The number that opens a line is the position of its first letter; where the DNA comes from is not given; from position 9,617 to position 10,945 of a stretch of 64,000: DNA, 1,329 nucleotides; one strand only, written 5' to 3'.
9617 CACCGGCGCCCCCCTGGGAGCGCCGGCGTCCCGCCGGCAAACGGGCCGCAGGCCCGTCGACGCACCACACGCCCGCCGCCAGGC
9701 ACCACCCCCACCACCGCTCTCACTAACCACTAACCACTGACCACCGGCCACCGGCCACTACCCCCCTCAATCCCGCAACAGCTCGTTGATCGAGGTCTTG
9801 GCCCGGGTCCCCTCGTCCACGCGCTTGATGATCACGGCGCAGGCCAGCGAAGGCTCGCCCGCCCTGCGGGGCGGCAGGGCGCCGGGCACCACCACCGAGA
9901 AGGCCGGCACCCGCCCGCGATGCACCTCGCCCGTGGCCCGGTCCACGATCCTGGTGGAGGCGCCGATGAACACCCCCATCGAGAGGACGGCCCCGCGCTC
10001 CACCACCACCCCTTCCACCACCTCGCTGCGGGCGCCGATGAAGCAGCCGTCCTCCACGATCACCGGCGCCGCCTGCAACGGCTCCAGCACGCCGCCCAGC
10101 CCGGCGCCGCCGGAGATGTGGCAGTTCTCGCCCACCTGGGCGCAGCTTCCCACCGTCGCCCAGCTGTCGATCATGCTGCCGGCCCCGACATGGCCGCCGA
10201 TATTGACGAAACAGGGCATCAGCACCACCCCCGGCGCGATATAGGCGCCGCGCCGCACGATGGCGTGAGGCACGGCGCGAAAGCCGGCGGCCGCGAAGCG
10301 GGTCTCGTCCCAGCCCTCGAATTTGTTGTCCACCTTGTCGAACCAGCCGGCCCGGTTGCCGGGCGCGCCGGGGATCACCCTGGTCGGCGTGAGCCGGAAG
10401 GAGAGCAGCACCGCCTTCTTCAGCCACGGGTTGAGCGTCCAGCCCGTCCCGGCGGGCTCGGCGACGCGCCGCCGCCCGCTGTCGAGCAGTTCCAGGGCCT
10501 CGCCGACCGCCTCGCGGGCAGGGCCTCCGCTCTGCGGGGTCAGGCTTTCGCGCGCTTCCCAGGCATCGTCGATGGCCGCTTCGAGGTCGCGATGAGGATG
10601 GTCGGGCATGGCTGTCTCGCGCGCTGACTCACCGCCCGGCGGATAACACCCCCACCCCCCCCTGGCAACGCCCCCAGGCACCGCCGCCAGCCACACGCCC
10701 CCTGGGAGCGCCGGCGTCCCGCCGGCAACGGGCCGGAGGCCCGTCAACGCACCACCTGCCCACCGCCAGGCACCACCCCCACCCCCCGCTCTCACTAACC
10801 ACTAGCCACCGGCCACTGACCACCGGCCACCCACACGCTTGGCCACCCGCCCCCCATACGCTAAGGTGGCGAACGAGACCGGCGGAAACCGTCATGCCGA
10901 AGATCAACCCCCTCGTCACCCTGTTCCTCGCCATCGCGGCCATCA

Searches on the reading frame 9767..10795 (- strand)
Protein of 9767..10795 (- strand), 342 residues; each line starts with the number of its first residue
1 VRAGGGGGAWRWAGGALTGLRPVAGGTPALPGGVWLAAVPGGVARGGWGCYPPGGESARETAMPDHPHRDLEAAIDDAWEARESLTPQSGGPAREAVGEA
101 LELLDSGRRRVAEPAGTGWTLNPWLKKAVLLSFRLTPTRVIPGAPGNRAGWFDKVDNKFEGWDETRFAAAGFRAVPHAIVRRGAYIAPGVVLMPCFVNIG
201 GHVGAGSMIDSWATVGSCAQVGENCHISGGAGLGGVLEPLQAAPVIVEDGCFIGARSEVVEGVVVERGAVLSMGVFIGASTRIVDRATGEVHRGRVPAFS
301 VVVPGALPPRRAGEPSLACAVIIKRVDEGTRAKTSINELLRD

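Call 17: search_protein_families(library=pfam, proteins=[window:9767-10795:-], max_evalue=0.001)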
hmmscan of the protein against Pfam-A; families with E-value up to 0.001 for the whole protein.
window:9767-10795:- (342 aa): 4 families
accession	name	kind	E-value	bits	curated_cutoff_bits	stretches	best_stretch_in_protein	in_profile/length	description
PF14805.11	THDPS_N_2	-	4.3e-22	78.5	25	1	70-135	1-67/67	Tetrahydrodipicolinate N-succinyltransferase N-terminal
PF00132.30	Hexapep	-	1.8e-12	46.9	27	2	202-235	3-36/36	Bacterial transferase hexapeptide (six repeats)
PF14602.12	Hexapep_2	-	8.2e-11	41.9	27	1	244-279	1-34/34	Hexapeptide repeat of succinyl-transferase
PF25084.1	LbH_EIF2B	-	3.8e-05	24.1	54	1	185-282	5-104/105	EIF2B subunit epsilon LbH domain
